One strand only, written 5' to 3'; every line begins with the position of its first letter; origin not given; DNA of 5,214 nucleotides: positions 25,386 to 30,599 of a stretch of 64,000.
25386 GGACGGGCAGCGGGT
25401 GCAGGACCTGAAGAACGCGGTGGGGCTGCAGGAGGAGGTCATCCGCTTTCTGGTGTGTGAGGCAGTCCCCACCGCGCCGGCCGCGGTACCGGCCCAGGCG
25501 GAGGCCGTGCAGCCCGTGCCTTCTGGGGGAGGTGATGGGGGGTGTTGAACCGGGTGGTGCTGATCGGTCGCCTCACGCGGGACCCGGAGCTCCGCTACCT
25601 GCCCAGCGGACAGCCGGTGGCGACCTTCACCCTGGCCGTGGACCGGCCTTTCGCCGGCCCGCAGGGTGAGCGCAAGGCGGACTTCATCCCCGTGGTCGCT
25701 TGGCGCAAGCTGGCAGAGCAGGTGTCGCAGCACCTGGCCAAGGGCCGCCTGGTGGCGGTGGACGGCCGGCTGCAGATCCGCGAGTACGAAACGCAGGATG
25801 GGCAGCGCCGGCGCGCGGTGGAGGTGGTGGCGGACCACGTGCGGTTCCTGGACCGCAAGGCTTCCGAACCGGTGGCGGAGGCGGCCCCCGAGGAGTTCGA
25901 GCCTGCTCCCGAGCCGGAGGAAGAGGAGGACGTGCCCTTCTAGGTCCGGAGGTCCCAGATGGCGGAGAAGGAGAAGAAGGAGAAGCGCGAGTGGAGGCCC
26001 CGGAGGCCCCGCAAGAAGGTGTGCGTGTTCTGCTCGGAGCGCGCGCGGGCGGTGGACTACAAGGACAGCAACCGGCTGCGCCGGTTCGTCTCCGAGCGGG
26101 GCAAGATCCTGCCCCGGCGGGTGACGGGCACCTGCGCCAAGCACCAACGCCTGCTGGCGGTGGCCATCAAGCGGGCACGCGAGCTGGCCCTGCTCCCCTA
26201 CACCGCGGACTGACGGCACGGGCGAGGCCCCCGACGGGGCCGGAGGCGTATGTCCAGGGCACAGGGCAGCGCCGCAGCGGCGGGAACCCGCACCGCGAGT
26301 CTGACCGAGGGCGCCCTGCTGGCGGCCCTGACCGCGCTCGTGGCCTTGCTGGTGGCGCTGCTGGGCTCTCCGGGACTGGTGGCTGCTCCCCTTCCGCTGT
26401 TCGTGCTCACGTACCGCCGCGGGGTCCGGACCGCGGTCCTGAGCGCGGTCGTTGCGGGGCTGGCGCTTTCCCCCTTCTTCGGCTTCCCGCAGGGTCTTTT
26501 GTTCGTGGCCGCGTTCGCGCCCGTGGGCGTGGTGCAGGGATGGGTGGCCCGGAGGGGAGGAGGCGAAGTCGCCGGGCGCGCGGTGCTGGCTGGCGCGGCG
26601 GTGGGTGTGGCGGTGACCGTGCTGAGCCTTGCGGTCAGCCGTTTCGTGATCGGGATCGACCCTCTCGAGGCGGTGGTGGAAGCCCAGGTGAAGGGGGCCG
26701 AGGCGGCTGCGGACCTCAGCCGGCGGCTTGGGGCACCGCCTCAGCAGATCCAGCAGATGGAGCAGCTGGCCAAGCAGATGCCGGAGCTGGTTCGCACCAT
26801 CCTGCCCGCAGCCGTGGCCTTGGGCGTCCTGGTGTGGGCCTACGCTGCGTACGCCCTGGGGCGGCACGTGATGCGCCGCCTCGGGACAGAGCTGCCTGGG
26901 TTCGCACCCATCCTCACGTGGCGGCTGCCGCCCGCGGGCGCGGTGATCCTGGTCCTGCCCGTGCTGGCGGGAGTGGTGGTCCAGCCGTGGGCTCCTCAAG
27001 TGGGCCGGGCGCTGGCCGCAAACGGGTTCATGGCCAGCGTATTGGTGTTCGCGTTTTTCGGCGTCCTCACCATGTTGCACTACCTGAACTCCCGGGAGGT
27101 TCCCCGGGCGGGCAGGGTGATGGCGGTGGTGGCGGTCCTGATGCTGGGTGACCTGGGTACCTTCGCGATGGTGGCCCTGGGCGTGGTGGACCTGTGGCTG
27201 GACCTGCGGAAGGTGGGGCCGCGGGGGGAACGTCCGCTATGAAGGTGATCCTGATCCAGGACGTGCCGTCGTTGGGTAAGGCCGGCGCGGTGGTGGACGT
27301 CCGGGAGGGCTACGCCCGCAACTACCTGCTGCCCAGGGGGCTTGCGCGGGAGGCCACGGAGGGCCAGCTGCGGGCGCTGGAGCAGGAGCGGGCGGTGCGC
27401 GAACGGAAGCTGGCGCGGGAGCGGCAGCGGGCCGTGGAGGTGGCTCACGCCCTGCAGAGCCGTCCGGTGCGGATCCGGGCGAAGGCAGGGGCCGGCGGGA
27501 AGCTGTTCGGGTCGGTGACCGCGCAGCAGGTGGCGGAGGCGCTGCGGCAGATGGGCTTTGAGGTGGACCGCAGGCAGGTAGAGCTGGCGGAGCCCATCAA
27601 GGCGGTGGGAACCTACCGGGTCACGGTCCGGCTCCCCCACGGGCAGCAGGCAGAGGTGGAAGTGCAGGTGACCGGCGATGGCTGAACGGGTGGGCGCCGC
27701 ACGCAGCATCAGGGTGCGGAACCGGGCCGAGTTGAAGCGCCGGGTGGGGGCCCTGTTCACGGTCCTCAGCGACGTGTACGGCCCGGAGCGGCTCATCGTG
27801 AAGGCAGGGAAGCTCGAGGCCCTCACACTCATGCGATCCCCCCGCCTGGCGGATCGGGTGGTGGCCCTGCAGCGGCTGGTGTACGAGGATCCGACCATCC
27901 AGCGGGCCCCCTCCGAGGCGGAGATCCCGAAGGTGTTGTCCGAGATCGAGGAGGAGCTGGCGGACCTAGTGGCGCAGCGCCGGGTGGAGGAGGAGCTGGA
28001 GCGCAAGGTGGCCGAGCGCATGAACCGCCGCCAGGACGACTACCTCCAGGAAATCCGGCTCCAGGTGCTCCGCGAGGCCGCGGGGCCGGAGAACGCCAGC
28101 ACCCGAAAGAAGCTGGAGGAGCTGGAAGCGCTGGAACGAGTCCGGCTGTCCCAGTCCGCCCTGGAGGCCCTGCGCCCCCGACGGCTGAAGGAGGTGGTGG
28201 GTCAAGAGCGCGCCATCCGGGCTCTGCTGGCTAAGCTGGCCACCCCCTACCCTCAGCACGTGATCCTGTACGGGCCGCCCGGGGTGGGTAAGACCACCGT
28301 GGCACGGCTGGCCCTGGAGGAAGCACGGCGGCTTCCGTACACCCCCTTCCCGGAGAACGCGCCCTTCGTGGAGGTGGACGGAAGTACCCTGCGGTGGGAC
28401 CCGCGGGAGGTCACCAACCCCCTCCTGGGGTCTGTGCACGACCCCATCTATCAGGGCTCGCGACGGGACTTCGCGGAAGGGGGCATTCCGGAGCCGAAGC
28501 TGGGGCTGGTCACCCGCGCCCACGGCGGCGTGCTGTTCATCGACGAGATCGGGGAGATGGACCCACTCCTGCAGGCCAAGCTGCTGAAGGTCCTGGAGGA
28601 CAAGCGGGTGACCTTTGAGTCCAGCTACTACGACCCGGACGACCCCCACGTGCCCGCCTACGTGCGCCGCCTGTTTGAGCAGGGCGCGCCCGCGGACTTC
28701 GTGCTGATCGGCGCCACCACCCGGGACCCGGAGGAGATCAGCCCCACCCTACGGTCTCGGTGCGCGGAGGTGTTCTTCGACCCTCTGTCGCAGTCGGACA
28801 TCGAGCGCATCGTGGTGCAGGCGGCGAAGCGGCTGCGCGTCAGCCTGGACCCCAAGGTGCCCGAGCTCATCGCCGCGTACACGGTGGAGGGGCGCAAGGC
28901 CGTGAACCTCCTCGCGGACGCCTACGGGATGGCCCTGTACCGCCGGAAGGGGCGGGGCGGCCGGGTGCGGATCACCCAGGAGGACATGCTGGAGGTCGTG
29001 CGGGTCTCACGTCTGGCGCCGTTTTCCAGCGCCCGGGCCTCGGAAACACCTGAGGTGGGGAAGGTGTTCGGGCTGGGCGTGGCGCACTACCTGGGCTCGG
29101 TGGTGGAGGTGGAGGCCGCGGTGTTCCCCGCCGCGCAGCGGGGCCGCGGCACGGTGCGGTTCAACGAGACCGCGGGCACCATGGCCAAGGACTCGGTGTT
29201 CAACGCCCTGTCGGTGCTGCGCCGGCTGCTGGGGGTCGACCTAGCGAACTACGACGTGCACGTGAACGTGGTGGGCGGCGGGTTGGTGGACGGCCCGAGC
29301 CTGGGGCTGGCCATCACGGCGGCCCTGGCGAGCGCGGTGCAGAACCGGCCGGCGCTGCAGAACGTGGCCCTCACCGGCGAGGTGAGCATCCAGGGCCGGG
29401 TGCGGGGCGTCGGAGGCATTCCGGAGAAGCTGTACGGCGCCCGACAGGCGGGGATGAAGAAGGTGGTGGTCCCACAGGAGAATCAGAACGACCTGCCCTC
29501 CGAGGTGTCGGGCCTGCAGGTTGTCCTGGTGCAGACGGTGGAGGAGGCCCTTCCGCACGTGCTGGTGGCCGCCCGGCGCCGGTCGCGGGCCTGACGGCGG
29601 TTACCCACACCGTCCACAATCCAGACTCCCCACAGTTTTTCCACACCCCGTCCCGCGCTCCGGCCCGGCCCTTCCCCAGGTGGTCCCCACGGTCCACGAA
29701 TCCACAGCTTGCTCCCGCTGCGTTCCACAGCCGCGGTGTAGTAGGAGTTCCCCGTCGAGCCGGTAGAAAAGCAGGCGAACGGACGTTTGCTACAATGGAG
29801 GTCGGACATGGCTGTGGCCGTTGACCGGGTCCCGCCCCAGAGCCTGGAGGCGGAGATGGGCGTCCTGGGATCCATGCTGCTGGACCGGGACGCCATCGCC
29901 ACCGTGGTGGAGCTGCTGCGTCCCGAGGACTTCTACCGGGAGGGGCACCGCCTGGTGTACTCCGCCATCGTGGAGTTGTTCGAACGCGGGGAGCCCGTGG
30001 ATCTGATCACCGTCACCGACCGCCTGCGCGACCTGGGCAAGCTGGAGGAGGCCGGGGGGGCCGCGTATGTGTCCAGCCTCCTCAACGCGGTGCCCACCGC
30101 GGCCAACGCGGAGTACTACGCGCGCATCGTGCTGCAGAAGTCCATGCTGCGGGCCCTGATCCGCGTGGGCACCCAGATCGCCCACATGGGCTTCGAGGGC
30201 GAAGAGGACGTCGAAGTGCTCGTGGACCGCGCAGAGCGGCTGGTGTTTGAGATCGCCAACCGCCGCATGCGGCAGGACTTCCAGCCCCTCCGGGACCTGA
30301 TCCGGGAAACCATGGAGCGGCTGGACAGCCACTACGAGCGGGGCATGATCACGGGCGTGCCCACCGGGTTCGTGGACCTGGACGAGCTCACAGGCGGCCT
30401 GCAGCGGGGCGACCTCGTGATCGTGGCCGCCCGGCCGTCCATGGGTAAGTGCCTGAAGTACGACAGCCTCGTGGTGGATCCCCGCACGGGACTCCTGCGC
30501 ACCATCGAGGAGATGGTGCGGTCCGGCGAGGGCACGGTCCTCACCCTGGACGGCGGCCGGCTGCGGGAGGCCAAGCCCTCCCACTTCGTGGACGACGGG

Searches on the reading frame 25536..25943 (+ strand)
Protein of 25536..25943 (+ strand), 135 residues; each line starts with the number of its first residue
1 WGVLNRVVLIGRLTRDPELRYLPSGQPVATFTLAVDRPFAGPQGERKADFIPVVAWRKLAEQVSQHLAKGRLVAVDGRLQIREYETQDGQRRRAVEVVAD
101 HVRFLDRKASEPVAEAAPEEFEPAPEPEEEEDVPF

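Call 9: search_protein_families(library=pfam, proteins=[window:25536-25943:+])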
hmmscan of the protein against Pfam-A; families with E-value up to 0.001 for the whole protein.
window:25536-25943:+ (135 aa): 3 families
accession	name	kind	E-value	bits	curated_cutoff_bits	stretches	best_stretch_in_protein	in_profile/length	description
PF00436.31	SSB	-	1.6e-35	121.7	26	1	4-105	1-104/104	Single-strand binding protein family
PF22657.2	SSB_1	-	6.7e-05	23.5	27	1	5-81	1-77/91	Another single-strand binding protein family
PF01336.31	tRNA_anti-codon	-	0.00088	19.6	27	0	50-103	28-73/75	OB-fold nucleic acid binding domain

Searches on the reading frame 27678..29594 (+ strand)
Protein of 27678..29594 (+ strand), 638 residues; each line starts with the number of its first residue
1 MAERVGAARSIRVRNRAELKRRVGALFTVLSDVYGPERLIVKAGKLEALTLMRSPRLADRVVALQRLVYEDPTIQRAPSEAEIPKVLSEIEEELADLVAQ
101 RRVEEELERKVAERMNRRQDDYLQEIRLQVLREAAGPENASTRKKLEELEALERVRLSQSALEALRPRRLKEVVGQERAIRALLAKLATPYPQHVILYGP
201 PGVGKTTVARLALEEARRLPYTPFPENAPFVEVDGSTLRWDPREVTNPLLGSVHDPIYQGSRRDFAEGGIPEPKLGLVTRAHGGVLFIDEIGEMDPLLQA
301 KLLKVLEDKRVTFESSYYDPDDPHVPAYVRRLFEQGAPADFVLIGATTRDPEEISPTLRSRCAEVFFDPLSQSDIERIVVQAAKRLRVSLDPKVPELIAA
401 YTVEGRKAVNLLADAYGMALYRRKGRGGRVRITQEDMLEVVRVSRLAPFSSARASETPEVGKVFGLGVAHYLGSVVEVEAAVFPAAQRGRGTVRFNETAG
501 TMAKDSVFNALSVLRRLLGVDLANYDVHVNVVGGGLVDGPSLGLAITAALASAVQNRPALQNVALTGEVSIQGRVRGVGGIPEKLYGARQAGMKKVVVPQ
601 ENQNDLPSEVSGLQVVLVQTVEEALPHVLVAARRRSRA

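Call 9: search_protein_families(library=pfam, proteins=[window:27678-29594:+])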
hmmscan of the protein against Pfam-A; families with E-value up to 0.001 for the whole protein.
window:27678-29594:+ (638 aa): 12 families
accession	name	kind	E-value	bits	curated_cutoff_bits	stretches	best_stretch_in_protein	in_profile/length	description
PF05362.19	Lon_C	-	8.5e-32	110.8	21.1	1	448-630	15-204/205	Lon protease (S16) C-terminal proteolytic domain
PF00158.32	Sigma54_activat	-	2.3e-13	50.6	20.2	1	180-311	8-122/168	Sigma-54 interaction domain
PF00004.35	AAA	-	2.4e-13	51.1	21.2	1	195-367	1-128/131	ATPase family associated with various cellular activities (AAA)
PF01078.27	Mg_chelatase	-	1.1e-12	48.3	20.3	1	170-314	2-138/207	Magnesium chelatase, subunit ChlI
PF05496.18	RuvB_N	-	2.8e-10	40.6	27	1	165-215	1-56/159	Holliday junction DNA helicase RuvB P-loop domain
PF07728.20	AAA_5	-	3.2e-10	40.6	22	1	194-362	1-139/139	AAA domain (dynein-related subfamily)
PF13541.12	ChlI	-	5.8e-09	36.3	27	1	505-602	27-121/121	Subunit ChlI of Mg-chelatase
PF13191.12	AAA_16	-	1.2e-08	36.1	32.6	1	173-231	2-70/167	AAA ATPase domain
PF13401.12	AAA_22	-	8e-06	26.6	27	1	193-295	6-97/130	AAA domain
PF13173.12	AAA_14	-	5.2e-05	23.7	27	1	194-374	4-127/129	AAA domain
PF14532.12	Sigma54_activ_2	-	0.00013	22.6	25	0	276-309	63-96/138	Sigma-54 interaction domain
PF13245.12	AAA_19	-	0.00084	20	25.1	0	193-217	12-36/134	AAA domain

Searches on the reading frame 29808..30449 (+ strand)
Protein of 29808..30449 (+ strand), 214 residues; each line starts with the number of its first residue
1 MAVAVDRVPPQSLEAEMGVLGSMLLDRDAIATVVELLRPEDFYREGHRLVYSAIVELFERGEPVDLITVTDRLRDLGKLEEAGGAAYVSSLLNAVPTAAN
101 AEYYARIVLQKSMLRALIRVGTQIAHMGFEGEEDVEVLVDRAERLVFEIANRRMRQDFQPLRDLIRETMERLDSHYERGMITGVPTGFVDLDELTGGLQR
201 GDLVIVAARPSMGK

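Call 21: find_related_loci(query=window:29808-30449:+, collection=metagenome_contigs, flank=3000)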
Query seq(214 aa) (214 aa) in metagenome_contigs; peptide patterns used: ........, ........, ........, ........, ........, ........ (x = any residue, [..] = any of these).
600 stretches matched a pattern (row limit reached: there are more); 541 encode a relative of the query (tblastn E <= 1e-3); the best 80 are kept; 80 distinct loci.
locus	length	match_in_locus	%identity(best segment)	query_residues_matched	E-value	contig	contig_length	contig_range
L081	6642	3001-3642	95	1-214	4e-132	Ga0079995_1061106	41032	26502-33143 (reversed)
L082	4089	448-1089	95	1-214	7e-133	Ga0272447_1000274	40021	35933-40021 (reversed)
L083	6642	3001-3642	94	1-214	1e-131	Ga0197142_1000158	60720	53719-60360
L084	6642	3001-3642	93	1-214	3e-131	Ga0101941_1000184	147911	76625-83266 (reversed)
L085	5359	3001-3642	90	1-214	8e-128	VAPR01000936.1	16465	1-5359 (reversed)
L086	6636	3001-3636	83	3-214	1e-117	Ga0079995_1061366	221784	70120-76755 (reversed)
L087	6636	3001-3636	80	3-214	1e-115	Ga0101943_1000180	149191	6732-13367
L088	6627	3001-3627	76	6-214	4e-106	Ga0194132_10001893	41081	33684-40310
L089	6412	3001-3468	92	59-214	1e-92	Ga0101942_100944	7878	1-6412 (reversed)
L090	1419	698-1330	64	5-214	5e-96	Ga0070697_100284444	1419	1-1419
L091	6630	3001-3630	57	6-214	1e-79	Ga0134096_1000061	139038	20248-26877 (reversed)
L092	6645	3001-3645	56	1-214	2e-76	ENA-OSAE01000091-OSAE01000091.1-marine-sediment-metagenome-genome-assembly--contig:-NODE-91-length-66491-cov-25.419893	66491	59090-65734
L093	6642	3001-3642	50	3-214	1e-74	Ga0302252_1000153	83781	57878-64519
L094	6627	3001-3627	55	5-214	3e-74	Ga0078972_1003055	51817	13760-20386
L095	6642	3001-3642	50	3-214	1e-73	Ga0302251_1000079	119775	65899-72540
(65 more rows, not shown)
